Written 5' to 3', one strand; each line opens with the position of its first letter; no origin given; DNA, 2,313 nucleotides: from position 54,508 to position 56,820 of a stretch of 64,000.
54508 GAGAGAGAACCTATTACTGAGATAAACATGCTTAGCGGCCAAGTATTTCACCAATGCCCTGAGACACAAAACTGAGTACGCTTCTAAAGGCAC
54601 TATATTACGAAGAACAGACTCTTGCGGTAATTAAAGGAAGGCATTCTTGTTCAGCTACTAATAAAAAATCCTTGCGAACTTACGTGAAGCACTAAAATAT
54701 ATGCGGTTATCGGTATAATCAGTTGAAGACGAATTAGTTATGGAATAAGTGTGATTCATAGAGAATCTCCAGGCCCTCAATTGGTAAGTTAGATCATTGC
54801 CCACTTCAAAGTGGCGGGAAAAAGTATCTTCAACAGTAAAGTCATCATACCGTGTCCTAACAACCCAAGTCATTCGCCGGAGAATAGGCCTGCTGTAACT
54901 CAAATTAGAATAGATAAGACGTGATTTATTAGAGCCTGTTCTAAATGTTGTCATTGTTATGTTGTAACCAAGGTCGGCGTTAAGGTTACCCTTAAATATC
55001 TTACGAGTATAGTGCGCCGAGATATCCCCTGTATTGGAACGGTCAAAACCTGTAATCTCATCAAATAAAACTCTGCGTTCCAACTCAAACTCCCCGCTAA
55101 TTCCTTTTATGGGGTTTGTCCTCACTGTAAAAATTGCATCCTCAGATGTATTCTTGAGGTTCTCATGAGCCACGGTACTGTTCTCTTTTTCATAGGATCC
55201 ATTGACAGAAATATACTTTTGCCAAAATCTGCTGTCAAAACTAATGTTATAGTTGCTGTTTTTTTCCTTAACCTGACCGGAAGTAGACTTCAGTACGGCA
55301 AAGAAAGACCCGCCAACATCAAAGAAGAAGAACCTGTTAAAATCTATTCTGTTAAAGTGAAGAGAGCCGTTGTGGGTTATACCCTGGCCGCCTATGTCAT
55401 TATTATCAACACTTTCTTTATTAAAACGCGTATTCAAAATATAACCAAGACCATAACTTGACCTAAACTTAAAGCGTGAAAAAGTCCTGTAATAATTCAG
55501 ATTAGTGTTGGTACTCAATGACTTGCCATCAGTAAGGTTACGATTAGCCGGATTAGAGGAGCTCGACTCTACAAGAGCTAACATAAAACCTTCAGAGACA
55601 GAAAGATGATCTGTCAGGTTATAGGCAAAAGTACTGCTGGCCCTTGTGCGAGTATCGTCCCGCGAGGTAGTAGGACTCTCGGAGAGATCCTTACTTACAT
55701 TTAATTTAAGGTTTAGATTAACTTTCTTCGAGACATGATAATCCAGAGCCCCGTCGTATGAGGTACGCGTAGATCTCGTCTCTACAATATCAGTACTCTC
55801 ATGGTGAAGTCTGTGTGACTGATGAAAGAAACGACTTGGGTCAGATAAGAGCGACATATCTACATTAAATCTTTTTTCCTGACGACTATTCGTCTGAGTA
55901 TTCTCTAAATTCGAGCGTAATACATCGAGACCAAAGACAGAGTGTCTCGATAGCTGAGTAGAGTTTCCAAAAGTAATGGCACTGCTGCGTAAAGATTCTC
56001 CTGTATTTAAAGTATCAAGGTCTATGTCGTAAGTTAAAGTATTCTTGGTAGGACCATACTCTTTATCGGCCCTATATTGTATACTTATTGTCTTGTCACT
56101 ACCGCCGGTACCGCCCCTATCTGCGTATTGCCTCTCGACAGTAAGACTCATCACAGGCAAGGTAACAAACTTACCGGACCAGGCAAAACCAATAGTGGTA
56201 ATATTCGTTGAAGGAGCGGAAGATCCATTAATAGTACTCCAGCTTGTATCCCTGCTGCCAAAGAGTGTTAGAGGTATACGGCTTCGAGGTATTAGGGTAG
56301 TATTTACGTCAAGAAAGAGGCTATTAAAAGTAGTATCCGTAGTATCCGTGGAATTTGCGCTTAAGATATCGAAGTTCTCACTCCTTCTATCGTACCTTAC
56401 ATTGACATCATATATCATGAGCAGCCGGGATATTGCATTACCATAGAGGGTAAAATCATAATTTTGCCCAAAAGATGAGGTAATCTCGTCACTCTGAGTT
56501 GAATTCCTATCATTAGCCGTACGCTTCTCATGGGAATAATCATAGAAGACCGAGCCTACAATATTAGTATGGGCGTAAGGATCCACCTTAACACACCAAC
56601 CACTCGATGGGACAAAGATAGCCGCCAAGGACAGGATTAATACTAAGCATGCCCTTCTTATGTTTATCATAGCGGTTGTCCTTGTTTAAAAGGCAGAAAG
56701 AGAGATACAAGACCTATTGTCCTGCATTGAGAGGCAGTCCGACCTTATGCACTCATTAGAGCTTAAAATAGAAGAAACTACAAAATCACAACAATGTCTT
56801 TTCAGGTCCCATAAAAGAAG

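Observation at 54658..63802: Ten-haem periplasmic/outer-membrane module combining a large beta-barrel, FGE (formylglycine-generating enzyme) domain proteins, a SurA-like chaperone and an NHL propeller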

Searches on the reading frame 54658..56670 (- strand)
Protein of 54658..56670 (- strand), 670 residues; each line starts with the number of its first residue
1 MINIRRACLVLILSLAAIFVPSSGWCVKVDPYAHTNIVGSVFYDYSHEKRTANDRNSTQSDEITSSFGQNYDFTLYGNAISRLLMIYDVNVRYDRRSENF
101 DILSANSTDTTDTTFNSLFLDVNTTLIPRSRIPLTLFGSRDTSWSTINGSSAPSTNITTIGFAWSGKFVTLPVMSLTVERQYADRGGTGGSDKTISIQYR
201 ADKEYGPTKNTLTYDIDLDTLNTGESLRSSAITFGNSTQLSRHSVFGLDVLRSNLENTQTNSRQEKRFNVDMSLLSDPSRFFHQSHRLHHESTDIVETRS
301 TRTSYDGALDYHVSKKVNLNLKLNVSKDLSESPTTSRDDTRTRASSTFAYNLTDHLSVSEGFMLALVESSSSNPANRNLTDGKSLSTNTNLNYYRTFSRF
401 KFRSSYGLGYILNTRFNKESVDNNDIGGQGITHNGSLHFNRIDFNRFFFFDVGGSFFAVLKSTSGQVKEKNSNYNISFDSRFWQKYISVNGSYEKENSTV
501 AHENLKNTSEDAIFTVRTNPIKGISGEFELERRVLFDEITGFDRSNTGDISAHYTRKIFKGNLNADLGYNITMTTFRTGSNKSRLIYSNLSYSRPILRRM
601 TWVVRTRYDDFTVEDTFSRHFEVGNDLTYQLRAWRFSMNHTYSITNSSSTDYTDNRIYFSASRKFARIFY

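Call 3: search_protein_families(library=pfam, proteins=[window:54658-56670:-], max_evalue=0.01)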
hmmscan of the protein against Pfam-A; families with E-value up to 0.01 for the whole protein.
window:54658-56670:- (670 aa): 0 families

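Call 4: search_protein_families(library=ncbifam, proteins=[window:54658-56670:-], max_evalue=0.01)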
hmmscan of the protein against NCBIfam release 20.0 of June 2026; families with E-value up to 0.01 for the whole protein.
window:54658-56670:- (670 aa): 0 families

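Call 18: find_homologous_proteins(query=window:54658-56670:-)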
Query window:54658-56670:- (670 aa): 16 proteins with E <= 0.001 among 8000 candidates.
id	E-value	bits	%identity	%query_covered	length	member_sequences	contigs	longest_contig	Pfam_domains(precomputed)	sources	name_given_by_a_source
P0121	0.0e+0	1484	100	100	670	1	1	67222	-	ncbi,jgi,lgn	-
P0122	3.5e-171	589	46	100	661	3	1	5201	-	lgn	-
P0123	1.2e-156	541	45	96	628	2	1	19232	-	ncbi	ncbi:MAG: hypothetical protein ACE5EZ_03385 [Thermodesulfobacteriota bacterium]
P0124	2.3e-150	520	43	99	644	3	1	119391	-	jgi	-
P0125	2.9e-145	503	41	100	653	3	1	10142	-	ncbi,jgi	-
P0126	4.6e-144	499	40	99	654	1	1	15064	-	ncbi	-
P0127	4.2e-142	493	42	99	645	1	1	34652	-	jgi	-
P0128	2.0e-137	477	42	99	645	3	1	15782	-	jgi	-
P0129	2.9e-137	477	41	99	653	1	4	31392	PF02530.21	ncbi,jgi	-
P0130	2.9e-137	477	41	97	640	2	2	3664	-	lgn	-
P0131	7.4e-136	472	40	99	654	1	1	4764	-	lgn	-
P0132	1.9e-135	471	40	99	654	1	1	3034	-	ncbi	-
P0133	2.9e-135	470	41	100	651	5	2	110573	-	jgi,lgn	-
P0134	2.7e-133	464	40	99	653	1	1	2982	-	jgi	-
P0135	7.7e-90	320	34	100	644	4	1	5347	-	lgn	-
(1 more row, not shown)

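Call 39: predict_structure(alignment_id=A3)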
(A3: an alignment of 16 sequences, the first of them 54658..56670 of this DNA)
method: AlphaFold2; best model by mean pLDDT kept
length: 670 residues; sequences in the alignment: 16
mean_pLDDT: 82.6   pTM: 0.57
mean pLDDT of the five models: 82.6, 81.0, 80.7, 80.2, 71.8
residues with pLDDT >= 90: 211; 70-90: 357; 50-70: 86; < 50: 16
segments of 3 or more residues with pLDDT < 50: 20-29
pLDDT, mean of each block of 10 residues (from residue 1): 66 64 42 73 90 69 82 81 74 88 64 87 79 83 84 84 80 87 76 89 88 91 77 93 93 81 81 91 93 86 92 86 90 81 89 87 85 59 82 88 90 63 61 90 81 88 73 89 79 85 71 85 83 79 85 87 91 83 92 89 94 89 94 90 90 91 83
secondary structure, 60 per line:
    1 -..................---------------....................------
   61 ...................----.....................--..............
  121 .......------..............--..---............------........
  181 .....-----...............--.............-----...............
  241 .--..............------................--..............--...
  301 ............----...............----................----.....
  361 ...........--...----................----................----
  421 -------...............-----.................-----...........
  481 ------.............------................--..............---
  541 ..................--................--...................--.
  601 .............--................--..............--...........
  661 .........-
elements in order: H2-19 E35-54 E61-79 E84-104 E107-127 E134-147 E155-166 E173-185 E191-205 E208-220 E226-241 E244-257 E264-279 E282-295 E298-312 E317-331 E336-351 E356-371 E381-396 E401-416 E428-442 E448-464 E470-480 E487-499 E506-521 E524-537 E541-558 E561-576 E579-597 E600-613 E616-631 E634-647 E650-669

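Call 45: fold_search(model_id=the predicted structure, library=pdb)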
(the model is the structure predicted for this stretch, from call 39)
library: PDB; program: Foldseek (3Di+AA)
matches with E <= 10: 812; with E <= 0.001: 228
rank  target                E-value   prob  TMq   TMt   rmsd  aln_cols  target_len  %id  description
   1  9fz5_A                1.1e-08  1.00  0.29  0.28  22.0       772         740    8  Cryo-EM structure of LptDE-YedD complex from Escherichia Coli (released 2025-04-09)
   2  8h1s_C                4.4e-08  1.00  0.26  0.22  22.4       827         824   10  Crystal structure of apo-LptDE complex (released 2023-10-11)
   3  1nqe                  6.6e-08  1.00  0.29  0.35  15.2       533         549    9  OUTER MEMBRANE COBALAMIN TRANSPORTER (BTUB) FROM E. COLI (released 2003-04-29)
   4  6r2q_B                9.6e-08  1.00  0.26  0.27  19.6       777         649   10  Structure of the Mtr complex (released 2020-04-22)
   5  8h1s_A                9.6e-08  1.00  0.26  0.23  22.1       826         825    8  Crystal structure of apo-LptDE complex (released 2023-10-11)
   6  9rpr_A                1.1e-07  1.00  0.29  0.28  21.3       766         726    9  Cryo-EM structure of LptDEM complex containing Shigella flexneri LptE and endogenous E. coli LptD and LptM (released 2025-12-10)
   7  8h1r_D                1.1e-07  1.00  0.26  0.23  22.3       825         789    9  Crystal structure of LptDE-YifL complex (released 2023-10-25)
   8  3m8b                  1.8e-07  1.00  0.29  0.34  15.1       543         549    9  Crystal structure of spin-labeled BtuB V10R1 in the apo state (released 2010-09-15)
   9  1nqf                  2.7e-07  1.00  0.29  0.35  14.9       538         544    8  OUTER MEMBRANE COBALAMIN TRANSPORTER (BTUB) FROM E. COLI, METHIONINE SUBSTIUTION CONSTRUCT FOR SE-MET SAD PHASING (released 2003-04-29)
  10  3rgm                  2.9e-07  1.00  0.29  0.34  15.1       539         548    8  Crystal structure of spin-labeled BtuB T156R1 (released 2011-10-26)
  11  3rgn                  3.5e-07  1.00  0.29  0.34  15.1       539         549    9  Crystal structure of spin-labeled BtuB W371R1 (released 2011-10-26)
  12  4epa                  3.5e-07  1.00  0.21  0.22  23.5       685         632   10  The crystal structure of the ferric yersiniabactin uptake receptor FyuA from Yersinia pestis (released 2012-06-20)
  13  5iv9_A                6.1e-07  1.00  0.30  0.27  23.7       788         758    9  The LPS Transporter LptDE from Klebsiella pneumoniae, full-length (released 2016-05-18)
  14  9ia5_A                6.1e-07  1.00  0.29  0.27  17.2       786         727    9  LpDEM from Escherichia coli (released 2025-12-10)
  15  1nqg                  7.4e-07  1.00  0.22  0.25  17.8       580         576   10  OUTER MEMBRANE COBALAMIN TRANSPORTER (BTUB) FROM E. COLI, WITH BOUND CALCIUM (released 2003-04-29)
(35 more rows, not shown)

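Call 84: search_protein_representatives(alignment_id=A3)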
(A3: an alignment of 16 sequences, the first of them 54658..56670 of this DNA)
Query: 16 sequences, 653 profile positions. Proteins with E-value up to 0.001 (for the whole library): 194; up to 1e-10: 91; up to 1e-30: 70. The best 150 are listed.
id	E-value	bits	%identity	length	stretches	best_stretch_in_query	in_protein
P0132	0.0e+00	1072.2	-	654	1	1-653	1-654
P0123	4.0e-274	927.6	-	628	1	29-653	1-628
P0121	8.5e-265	896.7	-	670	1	1-653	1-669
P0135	4.7e-250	848.0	-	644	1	1-653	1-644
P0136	1.2e-230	783.9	-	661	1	6-653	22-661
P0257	1.1e-170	585.7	-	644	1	1-653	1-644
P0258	3.8e-165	567.5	-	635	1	19-652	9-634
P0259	1.5e-161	555.6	-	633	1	11-653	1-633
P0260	3.3e-161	554.5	-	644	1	5-653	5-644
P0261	2.4e-160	551.6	-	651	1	2-653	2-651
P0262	2.5e-156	538.3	-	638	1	5-653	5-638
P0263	7.3e-156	536.8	-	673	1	6-653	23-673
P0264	2.5e-153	528.4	-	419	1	238-653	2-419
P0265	4.9e-153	527.5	-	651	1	1-653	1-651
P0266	6.1e-151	520.6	-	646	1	1-652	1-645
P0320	6.2e-31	124.0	-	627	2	42-425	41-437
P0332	5.3e-20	87.9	-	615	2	37-398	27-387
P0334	6.9e-16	74.3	-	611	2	47-426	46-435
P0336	5.6e-15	71.3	-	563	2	37-325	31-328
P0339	1.9e-12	63.0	-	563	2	35-365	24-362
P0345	3.7e-10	55.4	-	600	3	35-382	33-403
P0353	3.5e-09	52.2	-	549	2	36-364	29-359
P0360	6.7e-09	51.2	-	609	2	7-399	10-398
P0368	9.8e-08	47.4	-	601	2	39-311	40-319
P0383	7.4e-07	44.5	-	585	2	37-397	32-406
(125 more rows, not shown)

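Call 85: list_cluster_members(proteins=[P0320, P0332, P0334, P0336, P0339, P0345, P0353, P0360, P0368, P0383])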
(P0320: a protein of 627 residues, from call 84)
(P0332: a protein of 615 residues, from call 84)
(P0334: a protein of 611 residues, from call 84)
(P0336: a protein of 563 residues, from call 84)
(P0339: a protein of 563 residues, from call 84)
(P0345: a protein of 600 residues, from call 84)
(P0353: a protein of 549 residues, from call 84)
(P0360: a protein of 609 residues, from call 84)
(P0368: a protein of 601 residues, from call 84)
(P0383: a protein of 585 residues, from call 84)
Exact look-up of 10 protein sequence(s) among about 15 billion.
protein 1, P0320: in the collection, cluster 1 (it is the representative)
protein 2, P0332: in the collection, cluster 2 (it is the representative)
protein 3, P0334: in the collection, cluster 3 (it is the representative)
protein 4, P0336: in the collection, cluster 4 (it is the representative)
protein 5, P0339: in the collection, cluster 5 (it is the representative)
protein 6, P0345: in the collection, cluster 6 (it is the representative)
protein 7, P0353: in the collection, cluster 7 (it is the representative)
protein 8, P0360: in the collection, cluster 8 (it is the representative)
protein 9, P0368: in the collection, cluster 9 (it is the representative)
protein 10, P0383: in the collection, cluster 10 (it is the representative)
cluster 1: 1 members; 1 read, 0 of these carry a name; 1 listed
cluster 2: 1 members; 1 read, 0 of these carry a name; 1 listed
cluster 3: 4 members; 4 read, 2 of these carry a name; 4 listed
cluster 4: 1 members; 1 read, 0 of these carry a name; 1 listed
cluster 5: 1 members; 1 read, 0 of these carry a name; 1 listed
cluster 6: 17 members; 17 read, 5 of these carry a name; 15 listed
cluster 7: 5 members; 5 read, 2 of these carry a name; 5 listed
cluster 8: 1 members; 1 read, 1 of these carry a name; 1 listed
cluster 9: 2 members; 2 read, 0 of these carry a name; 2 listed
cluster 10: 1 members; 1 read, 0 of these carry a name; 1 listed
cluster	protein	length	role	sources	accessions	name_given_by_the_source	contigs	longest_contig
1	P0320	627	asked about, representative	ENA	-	-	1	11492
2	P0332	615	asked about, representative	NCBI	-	-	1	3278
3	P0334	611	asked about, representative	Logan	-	-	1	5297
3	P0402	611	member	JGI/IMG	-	hypothetical protein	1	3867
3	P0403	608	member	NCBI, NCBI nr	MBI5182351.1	MAG: hypothetical protein HZA06_05530 [Nitrospirae bacterium] | hypothetical protein [Nitrospirota bacterium]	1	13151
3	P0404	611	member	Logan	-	-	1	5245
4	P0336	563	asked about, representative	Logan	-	-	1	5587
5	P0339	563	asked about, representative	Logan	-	-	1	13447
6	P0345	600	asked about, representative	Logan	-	-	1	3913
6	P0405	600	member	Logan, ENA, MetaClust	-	\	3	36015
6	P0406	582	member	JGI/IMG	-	hypothetical protein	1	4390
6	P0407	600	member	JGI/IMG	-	hypothetical protein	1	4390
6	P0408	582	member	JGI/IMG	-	hypothetical protein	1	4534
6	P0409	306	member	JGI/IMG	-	hypothetical protein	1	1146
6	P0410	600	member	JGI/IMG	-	-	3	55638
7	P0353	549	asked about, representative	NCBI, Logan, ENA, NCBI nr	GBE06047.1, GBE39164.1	hypothetical protein BMS3Abin10_01689 [bacterium BMS3Abin10]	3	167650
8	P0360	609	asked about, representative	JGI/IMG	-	hypothetical protein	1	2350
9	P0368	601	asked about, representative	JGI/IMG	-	-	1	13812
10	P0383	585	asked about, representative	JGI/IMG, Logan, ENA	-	-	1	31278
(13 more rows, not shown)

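Call 86: find_encoding_contigs(protein=P0353, flank=10000, max_places=1)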
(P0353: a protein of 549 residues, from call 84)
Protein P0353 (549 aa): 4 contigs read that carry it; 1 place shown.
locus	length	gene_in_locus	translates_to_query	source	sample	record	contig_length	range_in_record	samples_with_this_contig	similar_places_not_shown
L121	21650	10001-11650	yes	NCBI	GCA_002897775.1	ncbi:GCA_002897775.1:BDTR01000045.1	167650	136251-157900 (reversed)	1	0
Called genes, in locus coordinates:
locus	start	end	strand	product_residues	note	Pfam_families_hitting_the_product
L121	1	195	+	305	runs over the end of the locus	PF00535:Glycos_transf_2, PF10111:Glyco_tranf_2_2, PF13641:Glyco_tranf_2_3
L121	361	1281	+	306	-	PF00535:Glycos_transf_2, PF10111:Glyco_tranf_2_2 (faint), PF13641:Glyco_tranf_2_3 (weak), PF13632:Glyco_trans_2_3, PF02709:Glyco_transf_7C (faint)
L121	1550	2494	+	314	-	PF01073:3Beta_HSD (weak), PF01370:Epimerase, PF02719:Polysacc_synt_2 (faint), PF04321:RmlD_sub_bind (weak), PF07993:NAD_binding_4 (faint), PF16363:GDP_Man_Dehyd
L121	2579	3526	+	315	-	PF01073:3Beta_HSD, PF01370:Epimerase, PF02719:Polysacc_synt_2, PF04321:RmlD_sub_bind, PF13460:NAD_binding_10 (weak), PF16363:GDP_Man_Dehyd, PF07993:NAD_binding_4 (weak)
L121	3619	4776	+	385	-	PF13439:Glyco_transf_4, PF13579:Glyco_trans_4_4, PF20706:GT4-conflict, PF00534:Glycos_transf_1, PF13692:Glyco_trans_1_4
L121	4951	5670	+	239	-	PF00535:Glycos_transf_2, PF13641:Glyco_tranf_2_3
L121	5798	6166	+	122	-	PF10066:DUF2304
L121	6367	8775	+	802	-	PF13424:TPR_12 (weak), PF00515:TPR_1 (weak), PF13181:TPR_8 (weak), PF13414:TPR_11 (weak), PF13432:TPR_16 (weak), PF13181:TPR_8 (weak), PF13414:TPR_11 (weak), PF13424:TPR_12 (weak), +6 more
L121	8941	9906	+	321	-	PF13623:SurA_N_2, PF13624:SurA_N_3, PF09312:SurA_N, PF13145:Rotamase_2, PF13616:Rotamase_3, PF00639:Rotamase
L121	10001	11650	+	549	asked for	-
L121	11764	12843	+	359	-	-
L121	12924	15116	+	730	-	PF14537:Cytochrom_c3_2 (faint), PF09699:Paired_CXXCH_1 (faint), PF13442:Cytochrome_CBB3 (faint)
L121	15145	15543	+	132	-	PF05168:HEPN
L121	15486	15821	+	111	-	PF01909:NTP_transf_2, PF18765:Polbeta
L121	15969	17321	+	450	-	PF05140:ResB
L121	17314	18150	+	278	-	PF01578:Cytochrom_C_asm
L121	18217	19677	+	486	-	PF02310:B12-binding, PF04055:Radical_SAM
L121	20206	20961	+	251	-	PF14522:Cytochrome_C7 (faint), PF14537:Cytochrom_c3_2 (faint), PF09699:Paired_CXXCH_1 (faint)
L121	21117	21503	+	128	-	PF00072:Response_reg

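Call 87: find_encoding_contigs(protein=P0410, flank=10000, max_places=1)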
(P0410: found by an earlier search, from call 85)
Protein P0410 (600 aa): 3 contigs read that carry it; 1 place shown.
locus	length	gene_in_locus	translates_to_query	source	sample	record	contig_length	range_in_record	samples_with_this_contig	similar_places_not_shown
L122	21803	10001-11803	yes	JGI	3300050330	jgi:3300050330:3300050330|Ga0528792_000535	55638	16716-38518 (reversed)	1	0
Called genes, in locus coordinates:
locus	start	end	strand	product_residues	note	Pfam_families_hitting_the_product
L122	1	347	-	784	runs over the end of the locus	PF03176:MMPL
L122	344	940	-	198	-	PF19574:LolA_3, PF03548:LolA (weak)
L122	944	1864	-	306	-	PF03279:Lip_A_acyltrans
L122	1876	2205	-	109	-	PF22818:ApeI-like, PF07977:FabA (weak), PF21089:PKS_DH_N (faint)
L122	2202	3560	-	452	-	PF00501:AMP-binding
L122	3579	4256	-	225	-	-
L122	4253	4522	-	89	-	PF00550:PP-binding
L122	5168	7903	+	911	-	PF08448:PAS_4 (weak), PF13426:PAS_9, PF00990:GGDEF, PF00563:EAL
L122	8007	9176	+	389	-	PF06739:SBBP (faint), PF10282:Lactonase (faint), PF25021:TEN_NHL (faint), PF01731:Arylesterase (faint), PF22807:TrAA12 (faint), PF08450:SGL (weak), PF01436:NHL (weak), PF17170:DUF5128 (weak), +1 more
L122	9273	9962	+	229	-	PF14522:Cytochrome_C7 (faint), PF09699:Paired_CXXCH_1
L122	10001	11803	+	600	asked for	-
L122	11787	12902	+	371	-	-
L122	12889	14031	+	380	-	PF14522:Cytochrome_C7 (faint), PF09699:Paired_CXXCH_1 (weak), PF14537:Cytochrom_c3_2 (faint)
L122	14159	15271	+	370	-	PF14522:Cytochrome_C7 (faint), PF14537:Cytochrom_c3_2 (faint), PF22113:Mtrc-MtrF_II-IV_dom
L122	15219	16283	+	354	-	PF01292:Ni_hydr_CYTB (weak)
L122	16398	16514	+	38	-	-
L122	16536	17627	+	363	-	PF14522:Cytochrome_C7 (faint)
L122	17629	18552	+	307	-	PF08450:SGL (faint), PF25021:TEN_NHL (faint), PF02393:US22 (faint), PF01436:NHL, PF17170:DUF5128, PF01436:NHL, PF17170:DUF5128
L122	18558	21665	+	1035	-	PF14522:Cytochrome_C7 (faint), PF14537:Cytochrom_c3_2 (faint), PF22678:Cytochrom_c_NrfB-like (faint), PF09699:Paired_CXXCH_1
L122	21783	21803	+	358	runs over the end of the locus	PF17170:DUF5128 (faint), PF08450:SGL (faint), PF25021:TEN_NHL (weak), PF01731:Arylesterase (faint), PF01436:NHL (weak)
